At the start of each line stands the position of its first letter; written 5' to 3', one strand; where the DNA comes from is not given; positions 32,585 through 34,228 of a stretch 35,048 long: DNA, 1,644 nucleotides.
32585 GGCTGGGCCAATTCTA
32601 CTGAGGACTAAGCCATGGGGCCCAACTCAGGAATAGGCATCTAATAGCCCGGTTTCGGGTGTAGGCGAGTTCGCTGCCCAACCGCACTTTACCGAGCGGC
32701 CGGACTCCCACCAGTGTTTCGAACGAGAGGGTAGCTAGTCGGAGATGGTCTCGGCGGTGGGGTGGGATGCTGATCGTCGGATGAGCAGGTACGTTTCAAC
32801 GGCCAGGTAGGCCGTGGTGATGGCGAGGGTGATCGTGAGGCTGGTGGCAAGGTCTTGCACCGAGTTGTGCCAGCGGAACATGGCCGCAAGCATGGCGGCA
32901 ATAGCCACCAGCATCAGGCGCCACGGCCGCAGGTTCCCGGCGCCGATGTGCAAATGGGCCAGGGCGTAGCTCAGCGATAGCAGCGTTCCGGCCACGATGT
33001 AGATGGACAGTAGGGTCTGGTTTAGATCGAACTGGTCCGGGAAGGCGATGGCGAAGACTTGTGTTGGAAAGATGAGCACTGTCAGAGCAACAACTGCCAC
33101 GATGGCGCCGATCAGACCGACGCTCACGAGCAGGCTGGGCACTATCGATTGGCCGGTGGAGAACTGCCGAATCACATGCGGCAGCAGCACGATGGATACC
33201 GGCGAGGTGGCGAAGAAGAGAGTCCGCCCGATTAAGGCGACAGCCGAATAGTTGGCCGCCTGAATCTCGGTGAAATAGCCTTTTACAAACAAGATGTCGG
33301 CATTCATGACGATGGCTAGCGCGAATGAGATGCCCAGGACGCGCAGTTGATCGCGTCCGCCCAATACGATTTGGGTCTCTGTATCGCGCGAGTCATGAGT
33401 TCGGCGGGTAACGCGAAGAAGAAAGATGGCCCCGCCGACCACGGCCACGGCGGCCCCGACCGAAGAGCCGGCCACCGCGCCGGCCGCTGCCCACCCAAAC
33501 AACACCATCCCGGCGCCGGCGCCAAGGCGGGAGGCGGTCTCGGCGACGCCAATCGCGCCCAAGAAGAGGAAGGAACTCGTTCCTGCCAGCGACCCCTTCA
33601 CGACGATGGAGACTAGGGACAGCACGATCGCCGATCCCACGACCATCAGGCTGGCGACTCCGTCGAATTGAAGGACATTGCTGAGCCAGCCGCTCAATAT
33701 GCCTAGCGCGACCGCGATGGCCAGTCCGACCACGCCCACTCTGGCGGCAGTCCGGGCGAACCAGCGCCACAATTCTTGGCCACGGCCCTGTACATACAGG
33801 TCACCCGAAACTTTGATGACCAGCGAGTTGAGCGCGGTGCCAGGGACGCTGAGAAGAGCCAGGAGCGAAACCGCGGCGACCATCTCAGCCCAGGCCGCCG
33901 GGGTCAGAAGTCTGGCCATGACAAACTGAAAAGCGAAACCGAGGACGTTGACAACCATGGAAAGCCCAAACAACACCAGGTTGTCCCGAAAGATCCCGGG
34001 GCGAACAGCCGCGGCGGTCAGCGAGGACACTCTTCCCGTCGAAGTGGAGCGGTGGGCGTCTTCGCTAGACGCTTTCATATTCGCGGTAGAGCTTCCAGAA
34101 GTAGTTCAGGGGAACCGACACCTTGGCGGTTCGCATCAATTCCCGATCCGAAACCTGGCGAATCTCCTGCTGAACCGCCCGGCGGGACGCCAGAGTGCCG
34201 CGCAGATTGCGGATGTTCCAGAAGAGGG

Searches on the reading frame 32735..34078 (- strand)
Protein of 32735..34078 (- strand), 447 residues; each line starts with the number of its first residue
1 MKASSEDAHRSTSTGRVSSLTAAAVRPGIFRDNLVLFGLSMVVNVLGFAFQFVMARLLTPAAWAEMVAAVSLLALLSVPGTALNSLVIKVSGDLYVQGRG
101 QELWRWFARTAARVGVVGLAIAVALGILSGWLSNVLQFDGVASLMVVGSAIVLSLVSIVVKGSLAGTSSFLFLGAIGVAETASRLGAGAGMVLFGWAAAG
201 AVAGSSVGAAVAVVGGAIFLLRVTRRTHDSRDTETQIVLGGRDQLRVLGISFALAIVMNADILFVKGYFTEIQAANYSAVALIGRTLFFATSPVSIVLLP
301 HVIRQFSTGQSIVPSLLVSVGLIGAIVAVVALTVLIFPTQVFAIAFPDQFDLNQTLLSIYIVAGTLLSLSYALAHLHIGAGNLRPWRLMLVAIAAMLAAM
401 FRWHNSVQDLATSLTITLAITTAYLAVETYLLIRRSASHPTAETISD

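Call 12: search_protein_families(library=pfam, proteins=[window:32735-34078:-], max_evalue=0.01)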
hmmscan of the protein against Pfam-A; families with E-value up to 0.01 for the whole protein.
window:32735-34078:- (447 aa): 1 family
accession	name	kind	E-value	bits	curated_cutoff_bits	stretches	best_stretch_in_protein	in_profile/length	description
PF14936.11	p53-inducible11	-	0.0046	17.5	27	1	322-374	58-109/179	Tumour protein p53-inducible protein 11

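Call 28: search_protein_families(library=ncbifam, proteins=[window:32735-34078:-], max_evalue=0.01)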
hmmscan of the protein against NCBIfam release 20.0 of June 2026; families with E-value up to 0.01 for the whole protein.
window:32735-34078:- (447 aa): 0 families

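Call 52: search_protein_families(library=pfam, proteins=[window:32735-34078:-], max_evalue=10)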
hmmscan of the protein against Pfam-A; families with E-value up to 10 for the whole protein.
window:32735-34078:- (447 aa): 2 families
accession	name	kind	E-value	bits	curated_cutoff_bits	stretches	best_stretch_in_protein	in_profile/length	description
PF14936.11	p53-inducible11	-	0.0046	17.5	27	1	322-374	58-109/179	Tumour protein p53-inducible protein 11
PF21954.1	TUNAR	-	1.9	8.9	27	0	71-88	22-39/48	TUNAR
